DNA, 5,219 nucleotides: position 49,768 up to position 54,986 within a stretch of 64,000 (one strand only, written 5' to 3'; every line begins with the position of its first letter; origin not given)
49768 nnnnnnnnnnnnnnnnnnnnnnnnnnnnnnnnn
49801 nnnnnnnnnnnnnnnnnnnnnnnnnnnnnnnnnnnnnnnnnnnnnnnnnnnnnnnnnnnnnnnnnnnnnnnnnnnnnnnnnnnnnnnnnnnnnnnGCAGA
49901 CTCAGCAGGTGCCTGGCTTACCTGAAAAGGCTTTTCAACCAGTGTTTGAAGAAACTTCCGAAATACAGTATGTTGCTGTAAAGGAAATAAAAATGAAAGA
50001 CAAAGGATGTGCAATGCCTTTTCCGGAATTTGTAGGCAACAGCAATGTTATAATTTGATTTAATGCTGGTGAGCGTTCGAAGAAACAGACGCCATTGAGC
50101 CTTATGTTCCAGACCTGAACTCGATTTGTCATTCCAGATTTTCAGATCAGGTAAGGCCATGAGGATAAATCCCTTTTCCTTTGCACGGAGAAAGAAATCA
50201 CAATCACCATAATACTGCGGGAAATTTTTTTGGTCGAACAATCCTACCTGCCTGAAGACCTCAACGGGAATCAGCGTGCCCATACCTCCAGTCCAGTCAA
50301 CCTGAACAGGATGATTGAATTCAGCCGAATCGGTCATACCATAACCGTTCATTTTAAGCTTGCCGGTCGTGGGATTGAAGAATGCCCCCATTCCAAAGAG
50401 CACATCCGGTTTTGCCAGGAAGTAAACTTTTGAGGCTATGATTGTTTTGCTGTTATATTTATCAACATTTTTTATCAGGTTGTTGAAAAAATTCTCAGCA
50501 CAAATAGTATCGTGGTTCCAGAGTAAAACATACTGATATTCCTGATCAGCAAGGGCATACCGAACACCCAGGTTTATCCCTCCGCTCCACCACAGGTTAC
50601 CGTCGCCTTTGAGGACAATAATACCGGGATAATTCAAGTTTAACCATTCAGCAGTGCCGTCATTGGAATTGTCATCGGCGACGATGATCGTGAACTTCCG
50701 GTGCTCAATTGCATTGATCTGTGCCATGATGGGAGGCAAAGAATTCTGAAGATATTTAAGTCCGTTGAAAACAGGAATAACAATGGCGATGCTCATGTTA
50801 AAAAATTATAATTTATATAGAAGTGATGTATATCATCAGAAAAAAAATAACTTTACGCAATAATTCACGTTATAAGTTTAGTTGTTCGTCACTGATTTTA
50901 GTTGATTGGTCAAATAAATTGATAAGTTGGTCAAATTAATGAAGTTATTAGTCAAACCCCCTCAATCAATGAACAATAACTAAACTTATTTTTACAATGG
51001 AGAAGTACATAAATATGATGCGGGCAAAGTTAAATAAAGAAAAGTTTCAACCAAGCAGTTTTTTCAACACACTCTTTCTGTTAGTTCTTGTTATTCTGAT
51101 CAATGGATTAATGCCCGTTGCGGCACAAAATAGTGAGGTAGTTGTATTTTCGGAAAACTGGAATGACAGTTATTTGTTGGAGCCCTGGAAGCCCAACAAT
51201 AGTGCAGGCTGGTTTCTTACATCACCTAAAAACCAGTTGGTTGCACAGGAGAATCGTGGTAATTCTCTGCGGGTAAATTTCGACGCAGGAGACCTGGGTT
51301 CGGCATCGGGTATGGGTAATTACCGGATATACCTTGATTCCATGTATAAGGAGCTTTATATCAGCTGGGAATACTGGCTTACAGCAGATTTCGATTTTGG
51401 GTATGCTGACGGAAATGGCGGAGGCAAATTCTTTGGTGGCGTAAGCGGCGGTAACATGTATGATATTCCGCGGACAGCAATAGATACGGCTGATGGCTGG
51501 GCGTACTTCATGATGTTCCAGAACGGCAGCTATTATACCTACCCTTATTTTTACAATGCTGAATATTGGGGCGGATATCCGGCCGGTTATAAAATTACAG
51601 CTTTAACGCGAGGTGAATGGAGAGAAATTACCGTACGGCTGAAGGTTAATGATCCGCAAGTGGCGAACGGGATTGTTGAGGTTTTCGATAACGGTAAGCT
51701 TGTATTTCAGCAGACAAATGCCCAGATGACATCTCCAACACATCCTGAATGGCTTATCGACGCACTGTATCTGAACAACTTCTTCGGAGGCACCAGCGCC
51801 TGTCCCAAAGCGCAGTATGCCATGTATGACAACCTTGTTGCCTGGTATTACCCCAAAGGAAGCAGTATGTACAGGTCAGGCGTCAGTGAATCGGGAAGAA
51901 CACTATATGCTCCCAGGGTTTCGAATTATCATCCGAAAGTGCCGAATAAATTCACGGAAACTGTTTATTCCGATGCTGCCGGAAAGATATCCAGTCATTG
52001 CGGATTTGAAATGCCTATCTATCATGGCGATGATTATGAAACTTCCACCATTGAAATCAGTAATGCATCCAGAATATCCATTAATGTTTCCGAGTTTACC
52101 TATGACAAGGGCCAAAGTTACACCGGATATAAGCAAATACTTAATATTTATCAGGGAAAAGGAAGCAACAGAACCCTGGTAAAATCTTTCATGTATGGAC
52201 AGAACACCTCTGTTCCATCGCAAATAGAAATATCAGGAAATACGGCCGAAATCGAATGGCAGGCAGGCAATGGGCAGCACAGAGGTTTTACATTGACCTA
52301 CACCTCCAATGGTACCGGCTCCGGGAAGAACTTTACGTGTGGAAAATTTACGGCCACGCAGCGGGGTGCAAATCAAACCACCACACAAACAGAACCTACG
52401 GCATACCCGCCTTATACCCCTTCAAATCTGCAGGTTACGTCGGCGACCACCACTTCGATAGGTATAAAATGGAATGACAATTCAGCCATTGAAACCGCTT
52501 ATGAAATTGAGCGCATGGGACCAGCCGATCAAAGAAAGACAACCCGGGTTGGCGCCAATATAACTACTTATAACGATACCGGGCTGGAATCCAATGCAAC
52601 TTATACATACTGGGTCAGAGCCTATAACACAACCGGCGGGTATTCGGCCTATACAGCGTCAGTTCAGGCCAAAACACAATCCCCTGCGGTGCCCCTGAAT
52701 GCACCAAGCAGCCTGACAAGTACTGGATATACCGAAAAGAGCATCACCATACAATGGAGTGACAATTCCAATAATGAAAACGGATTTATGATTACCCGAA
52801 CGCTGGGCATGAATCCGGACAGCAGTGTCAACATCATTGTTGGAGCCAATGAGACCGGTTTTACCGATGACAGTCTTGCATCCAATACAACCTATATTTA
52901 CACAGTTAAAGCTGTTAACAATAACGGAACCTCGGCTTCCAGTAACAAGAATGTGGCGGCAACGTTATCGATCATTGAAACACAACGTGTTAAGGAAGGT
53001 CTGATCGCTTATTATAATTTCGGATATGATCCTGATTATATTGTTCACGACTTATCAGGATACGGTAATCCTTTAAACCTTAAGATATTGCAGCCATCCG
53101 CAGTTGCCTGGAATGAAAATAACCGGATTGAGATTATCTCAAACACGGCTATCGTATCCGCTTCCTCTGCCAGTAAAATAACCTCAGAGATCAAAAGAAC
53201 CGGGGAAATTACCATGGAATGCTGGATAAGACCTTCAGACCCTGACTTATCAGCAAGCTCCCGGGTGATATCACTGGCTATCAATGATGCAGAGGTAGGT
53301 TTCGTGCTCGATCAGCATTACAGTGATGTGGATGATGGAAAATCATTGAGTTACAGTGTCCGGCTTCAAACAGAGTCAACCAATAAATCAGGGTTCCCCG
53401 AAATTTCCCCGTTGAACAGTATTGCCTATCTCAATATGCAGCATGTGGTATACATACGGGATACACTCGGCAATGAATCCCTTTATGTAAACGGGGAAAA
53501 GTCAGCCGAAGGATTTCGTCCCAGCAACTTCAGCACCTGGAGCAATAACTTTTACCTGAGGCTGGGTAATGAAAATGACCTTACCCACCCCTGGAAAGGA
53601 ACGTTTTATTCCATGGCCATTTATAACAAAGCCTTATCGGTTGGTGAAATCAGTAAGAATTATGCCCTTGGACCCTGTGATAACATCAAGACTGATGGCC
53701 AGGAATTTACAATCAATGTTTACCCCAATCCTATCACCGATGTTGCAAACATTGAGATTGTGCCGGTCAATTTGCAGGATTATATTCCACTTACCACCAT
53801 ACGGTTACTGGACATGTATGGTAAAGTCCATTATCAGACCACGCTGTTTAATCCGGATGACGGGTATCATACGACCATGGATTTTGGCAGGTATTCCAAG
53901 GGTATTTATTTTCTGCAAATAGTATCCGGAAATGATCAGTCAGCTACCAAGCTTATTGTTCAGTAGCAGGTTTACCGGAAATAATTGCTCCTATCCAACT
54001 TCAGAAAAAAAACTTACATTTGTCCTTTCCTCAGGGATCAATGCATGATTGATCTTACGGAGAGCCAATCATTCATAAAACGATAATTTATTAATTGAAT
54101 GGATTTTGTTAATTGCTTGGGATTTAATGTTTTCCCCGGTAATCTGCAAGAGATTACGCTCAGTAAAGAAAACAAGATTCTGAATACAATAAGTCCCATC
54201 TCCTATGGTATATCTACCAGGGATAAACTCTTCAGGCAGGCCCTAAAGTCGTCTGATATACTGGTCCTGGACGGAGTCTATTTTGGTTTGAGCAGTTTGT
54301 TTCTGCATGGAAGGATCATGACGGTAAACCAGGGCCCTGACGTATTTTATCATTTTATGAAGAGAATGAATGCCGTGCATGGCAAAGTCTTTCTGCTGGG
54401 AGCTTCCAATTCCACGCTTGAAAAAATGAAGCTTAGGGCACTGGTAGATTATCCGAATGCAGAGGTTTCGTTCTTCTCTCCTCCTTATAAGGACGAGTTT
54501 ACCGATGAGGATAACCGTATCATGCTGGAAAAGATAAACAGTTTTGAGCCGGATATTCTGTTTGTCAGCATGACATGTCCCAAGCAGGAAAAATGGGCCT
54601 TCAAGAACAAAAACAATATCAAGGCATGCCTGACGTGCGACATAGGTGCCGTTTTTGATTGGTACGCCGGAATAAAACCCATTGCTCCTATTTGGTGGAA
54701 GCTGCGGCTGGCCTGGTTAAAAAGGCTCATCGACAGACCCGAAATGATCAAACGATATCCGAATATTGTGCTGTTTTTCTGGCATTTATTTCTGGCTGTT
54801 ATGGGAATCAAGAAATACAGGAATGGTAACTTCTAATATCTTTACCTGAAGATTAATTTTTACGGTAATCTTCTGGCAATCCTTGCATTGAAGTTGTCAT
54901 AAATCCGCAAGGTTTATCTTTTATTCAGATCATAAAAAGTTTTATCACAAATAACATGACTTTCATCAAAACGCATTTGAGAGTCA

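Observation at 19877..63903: Nine T9SS cargo genes are interleaved with a complete Wzx/Wzy/Wza/Wzc-type glycan pathway; this may be a cargo-plus-anchor-glycan surface-coat locus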

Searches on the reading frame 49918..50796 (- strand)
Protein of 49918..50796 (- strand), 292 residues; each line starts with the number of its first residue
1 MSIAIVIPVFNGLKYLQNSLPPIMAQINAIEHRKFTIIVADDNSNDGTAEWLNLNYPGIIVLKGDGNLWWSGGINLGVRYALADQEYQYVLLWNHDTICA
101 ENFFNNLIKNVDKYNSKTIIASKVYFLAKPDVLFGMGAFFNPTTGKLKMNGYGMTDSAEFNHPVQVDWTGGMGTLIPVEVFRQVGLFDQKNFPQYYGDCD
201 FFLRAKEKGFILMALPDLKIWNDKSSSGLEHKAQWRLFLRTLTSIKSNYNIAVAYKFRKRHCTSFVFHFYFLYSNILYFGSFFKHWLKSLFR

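Call 4: search_protein_families(library=pfam, proteins=[window:49918-50796:-], max_evalue=0.01)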
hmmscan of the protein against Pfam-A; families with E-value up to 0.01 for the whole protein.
window:49918-50796:- (292 aa): 3 families
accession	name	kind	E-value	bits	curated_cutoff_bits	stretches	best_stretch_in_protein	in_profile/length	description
PF00535.33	Glycos_transf_2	-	2.4e-17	63.8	23.3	1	5-127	2-119/168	Glycosyl transferase family 2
PF13632.12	Glyco_trans_2_3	-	8.2e-07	29.5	27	1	89-283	1-164/198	Glycosyl transferase family group 2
PF13641.12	Glyco_tranf_2_3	-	0.00017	22.2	27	1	3-226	3-215/230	Glycosyltransferase like family 2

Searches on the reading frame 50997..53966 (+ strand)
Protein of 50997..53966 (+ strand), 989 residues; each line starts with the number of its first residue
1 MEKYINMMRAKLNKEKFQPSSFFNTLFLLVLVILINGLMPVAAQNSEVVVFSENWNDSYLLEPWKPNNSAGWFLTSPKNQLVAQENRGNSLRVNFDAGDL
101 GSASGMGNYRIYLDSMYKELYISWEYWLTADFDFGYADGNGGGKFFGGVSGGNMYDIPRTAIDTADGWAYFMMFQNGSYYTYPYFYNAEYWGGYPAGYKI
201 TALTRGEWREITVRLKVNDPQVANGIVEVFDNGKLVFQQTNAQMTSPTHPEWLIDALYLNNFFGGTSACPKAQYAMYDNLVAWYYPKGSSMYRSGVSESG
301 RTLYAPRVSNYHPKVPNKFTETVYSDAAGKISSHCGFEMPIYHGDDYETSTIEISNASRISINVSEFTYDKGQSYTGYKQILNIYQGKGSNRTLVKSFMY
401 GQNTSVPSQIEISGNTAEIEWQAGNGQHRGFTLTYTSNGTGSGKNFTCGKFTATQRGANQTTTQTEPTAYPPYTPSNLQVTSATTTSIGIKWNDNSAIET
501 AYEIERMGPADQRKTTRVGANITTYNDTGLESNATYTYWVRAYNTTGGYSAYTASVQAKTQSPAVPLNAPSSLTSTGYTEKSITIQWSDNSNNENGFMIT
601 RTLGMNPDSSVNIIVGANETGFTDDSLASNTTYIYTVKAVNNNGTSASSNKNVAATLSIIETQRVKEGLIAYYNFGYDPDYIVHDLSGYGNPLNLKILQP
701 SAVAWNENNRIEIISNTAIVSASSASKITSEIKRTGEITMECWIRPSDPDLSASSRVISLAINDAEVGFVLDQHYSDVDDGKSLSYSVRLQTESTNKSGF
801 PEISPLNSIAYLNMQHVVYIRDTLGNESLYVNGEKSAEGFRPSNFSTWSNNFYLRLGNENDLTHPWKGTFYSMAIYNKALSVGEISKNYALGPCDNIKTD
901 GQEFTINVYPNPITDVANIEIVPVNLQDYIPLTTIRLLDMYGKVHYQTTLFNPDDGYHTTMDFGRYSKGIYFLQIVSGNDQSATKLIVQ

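Call 4: search_protein_families(library=pfam, proteins=[window:50997-53966:+], max_evalue=0.01)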
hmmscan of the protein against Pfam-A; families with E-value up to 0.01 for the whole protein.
window:50997-53966:+ (989 aa): 5 families
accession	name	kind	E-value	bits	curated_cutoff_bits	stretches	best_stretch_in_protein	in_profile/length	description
PF00041.27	fn3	-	3.7e-17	62.7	25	2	474-553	2-78/84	Fibronectin type III domain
PF13385.13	Laminin_G_3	-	5.3e-14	53.1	27.6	1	728-886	9-151/151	Concanavalin A-like lectin/glucanases superfamily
PF18962.6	Por_Secre_tail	-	6.8e-10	39.5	27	1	908-988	1-75/75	Secretion system C-terminal sorting domain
PF21294.4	Polysacc_lyase_14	-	2.5e-09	37.6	27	1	86-279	4-214/215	Polysaccharide lyase 14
PF24489.1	Ig_J_second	-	0.007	16.8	27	0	514-560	48-93/105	Tip attachment protein J second Ig-like domain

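Call 7: search_protein_families(library=ncbifam, proteins=[window:50997-53966:+], max_evalue=0.1)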
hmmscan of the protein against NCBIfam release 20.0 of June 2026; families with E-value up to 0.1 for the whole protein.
window:50997-53966:+ (989 aa): 1 family
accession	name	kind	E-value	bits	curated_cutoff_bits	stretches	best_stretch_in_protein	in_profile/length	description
TIGR04183.1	Por_Secre_tail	domain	2.3e-08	33.9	23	1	908-989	1-72/72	T9SS type A sorting domain-containing protein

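Call 75: search_solved_structures(query=window:50997-53966:+, max_evalue=0.01)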
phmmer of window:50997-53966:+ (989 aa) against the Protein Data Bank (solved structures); distinct sequences matched with E-value up to 0.01: 26.
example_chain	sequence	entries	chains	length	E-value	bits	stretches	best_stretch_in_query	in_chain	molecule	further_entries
4pbx_A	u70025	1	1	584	2.1e-07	32.9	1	444-596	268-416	Receptor-type tyrosine-protein phosphatase S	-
4u3h_A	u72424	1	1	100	1.4e-06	30.1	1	472-550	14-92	FN3con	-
6xay_A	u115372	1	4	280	3.1e-06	29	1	474-648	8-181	Fibronectin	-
4yh7_A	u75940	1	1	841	5.5e-06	28.2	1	442-614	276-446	Receptor-type tyrosine-protein phosphatase delta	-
6pol_A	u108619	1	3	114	6e-06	28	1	465-561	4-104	Roundabout homolog 3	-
6pog_A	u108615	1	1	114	7.9e-06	27.6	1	466-569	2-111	Roundabout homolog 3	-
8q6t_I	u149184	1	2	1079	1.4e-05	26.8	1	431-721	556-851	Titin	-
9ot9_A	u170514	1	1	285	3.2e-05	25.6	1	440-544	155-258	Galectin-3,FN3con-7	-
3r8q_A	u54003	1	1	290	4.9e-05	25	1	450-645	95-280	Fibronectin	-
6tpw_A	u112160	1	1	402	6.8e-05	24.6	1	472-609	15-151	Receptor-type tyrosine-protein phosphatase F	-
4yfg_B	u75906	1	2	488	0.00011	23.9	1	442-615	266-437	Receptor-type tyrosine-protein phosphatase delta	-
4yfd_A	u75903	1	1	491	0.00012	23.7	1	442-615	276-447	Receptor-type tyrosine-protein phosphatase delta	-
4yfe_A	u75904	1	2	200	0.00016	23.3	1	474-618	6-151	Receptor-type tyrosine-protein phosphatase delta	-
3teu_A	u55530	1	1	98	0.00024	22.7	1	567-646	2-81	Fibcon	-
1fnh_A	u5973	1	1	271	0.00031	22.4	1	450-645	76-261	PROTEIN (FIBRONECTIN)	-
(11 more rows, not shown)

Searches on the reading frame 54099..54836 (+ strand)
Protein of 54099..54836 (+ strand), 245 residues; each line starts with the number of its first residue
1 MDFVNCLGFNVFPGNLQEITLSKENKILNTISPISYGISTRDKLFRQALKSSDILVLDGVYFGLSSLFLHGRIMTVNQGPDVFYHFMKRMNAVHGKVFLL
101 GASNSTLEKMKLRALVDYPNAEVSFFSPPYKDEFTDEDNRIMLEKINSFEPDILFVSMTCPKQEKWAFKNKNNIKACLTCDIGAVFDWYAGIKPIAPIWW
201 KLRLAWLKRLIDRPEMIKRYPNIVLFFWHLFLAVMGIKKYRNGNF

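Call 5: search_protein_families(library=pfam, proteins=[window:54099-54836:+], max_evalue=0.01)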
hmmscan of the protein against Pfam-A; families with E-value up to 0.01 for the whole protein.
window:54099-54836:+ (245 aa): 1 family
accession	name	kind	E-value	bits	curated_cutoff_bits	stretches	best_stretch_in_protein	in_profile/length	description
PF03808.19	Glyco_tran_WecG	-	1.3e-33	116.7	27.4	1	53-219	2-166/168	Glycosyl transferase WecG/TagA/CpsF family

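Call 56: search_protein_families(library=ncbifam, proteins=[window:54099-54836:+], max_evalue=0.00001)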
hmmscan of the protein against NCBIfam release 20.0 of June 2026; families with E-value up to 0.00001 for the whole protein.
window:54099-54836:+ (245 aa): 4 families
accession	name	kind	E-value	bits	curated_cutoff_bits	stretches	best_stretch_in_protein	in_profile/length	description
NF041710.1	UDPacetylman_taseTarA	equivalog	2.7e-24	86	350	1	23-230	37-240/247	N-acetylglucosaminyldiphosphoundecaprenol N-acetyl-beta-D-mannosaminyltransferase TarA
TIGR00696.1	wecG_tagA_cpsF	superfamily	2.8e-24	85.8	69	1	49-221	3-173/178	WecB/TagA/CpsF family glycosyltransferase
NF041872.1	EPS_EpsA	equivalog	3.1e-17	62.8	500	1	43-219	64-241/265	exopolysaccharide biosynthesis glycosyltransferase EpsA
NF002980.1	PRK03692.1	equivalog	9.6e-15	54.7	323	1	77-227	85-232/240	lipopolysaccharide N-acetylmannosaminouronosyltransferase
